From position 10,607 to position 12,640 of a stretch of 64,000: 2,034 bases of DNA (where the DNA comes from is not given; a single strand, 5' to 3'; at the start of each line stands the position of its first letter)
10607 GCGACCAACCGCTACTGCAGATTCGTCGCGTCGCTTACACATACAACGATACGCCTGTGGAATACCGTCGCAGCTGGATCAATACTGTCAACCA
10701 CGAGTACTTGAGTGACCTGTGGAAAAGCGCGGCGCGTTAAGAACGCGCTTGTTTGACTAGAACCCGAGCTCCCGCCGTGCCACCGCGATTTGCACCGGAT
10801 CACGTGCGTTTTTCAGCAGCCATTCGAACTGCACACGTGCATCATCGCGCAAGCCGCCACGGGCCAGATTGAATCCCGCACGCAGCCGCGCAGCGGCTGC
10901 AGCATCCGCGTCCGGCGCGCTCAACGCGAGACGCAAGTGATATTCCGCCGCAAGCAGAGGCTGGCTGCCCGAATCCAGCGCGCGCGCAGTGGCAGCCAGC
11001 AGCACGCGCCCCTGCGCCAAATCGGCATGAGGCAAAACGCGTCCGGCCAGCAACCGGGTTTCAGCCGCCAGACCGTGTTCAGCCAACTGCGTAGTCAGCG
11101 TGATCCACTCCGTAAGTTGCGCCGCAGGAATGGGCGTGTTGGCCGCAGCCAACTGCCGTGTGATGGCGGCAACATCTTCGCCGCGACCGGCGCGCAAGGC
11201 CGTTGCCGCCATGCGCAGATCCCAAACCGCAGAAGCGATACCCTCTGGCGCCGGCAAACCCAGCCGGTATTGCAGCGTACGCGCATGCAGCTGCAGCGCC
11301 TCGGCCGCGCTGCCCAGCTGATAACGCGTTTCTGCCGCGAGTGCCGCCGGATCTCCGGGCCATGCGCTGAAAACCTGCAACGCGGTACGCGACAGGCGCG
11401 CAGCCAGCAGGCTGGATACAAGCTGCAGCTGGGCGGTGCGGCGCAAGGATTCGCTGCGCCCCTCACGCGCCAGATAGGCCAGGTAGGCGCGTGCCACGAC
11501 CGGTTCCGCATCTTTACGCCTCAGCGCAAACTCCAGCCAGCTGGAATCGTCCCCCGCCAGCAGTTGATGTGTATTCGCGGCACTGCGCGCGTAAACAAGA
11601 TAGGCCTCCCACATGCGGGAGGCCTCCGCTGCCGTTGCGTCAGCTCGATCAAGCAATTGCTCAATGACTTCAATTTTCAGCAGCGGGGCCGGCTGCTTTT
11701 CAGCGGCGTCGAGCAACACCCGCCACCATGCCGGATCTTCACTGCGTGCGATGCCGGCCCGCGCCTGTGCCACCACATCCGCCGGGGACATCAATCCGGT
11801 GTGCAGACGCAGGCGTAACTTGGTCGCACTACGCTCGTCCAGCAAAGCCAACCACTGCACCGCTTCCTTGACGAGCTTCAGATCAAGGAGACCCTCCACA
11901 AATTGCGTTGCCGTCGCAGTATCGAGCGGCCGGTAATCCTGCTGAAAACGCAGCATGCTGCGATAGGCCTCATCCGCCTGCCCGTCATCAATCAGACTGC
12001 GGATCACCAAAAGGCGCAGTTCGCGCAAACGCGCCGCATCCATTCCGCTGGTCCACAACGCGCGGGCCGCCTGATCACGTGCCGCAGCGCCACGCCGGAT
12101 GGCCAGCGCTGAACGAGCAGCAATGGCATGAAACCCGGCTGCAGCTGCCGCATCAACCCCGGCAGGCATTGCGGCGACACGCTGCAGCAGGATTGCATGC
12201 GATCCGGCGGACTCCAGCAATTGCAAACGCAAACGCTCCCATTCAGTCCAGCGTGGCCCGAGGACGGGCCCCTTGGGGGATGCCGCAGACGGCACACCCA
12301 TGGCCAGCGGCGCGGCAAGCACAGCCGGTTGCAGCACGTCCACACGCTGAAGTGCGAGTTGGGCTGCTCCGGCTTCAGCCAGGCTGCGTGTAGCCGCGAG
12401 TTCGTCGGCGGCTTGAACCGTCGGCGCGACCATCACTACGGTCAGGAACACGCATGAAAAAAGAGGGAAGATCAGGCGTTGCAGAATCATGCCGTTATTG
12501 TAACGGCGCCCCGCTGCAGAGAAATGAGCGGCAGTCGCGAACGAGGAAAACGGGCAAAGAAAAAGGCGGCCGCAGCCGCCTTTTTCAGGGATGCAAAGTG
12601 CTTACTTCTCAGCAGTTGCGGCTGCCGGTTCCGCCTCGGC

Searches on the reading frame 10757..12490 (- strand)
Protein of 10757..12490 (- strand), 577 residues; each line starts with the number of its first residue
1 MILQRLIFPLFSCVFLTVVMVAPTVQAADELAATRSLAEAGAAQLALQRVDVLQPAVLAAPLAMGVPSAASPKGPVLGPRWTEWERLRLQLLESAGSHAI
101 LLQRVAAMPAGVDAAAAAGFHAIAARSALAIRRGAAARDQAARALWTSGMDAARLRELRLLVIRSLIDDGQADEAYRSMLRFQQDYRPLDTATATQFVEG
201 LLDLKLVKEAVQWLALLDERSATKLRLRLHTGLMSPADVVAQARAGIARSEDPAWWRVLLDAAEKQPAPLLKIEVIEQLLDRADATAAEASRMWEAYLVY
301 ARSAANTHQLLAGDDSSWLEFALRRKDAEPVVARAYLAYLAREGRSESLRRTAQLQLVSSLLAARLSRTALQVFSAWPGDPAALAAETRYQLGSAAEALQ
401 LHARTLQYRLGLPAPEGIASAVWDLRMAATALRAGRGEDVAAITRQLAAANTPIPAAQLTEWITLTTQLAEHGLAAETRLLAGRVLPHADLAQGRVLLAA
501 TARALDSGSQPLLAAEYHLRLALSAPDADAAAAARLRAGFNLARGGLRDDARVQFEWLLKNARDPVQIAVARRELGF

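Call 10: search_protein_families(library=ncbifam, proteins=[window:10757-12490:-], max_evalue=0.01)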
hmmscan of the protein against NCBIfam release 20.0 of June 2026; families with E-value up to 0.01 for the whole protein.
window:10757-12490:- (577 aa): 0 families

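Call 28: search_protein_families(library=pfam, proteins=[window:10757-12490:-], max_evalue=0.01)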
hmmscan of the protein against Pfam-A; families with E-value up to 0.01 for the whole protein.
window:10757-12490:- (577 aa): 1 family
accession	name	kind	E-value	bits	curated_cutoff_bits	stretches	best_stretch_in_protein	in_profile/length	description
PF13556.12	HTH_30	-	0.0063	16.7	27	0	391-410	14-33/59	PucR C-terminal helix-turn-helix domain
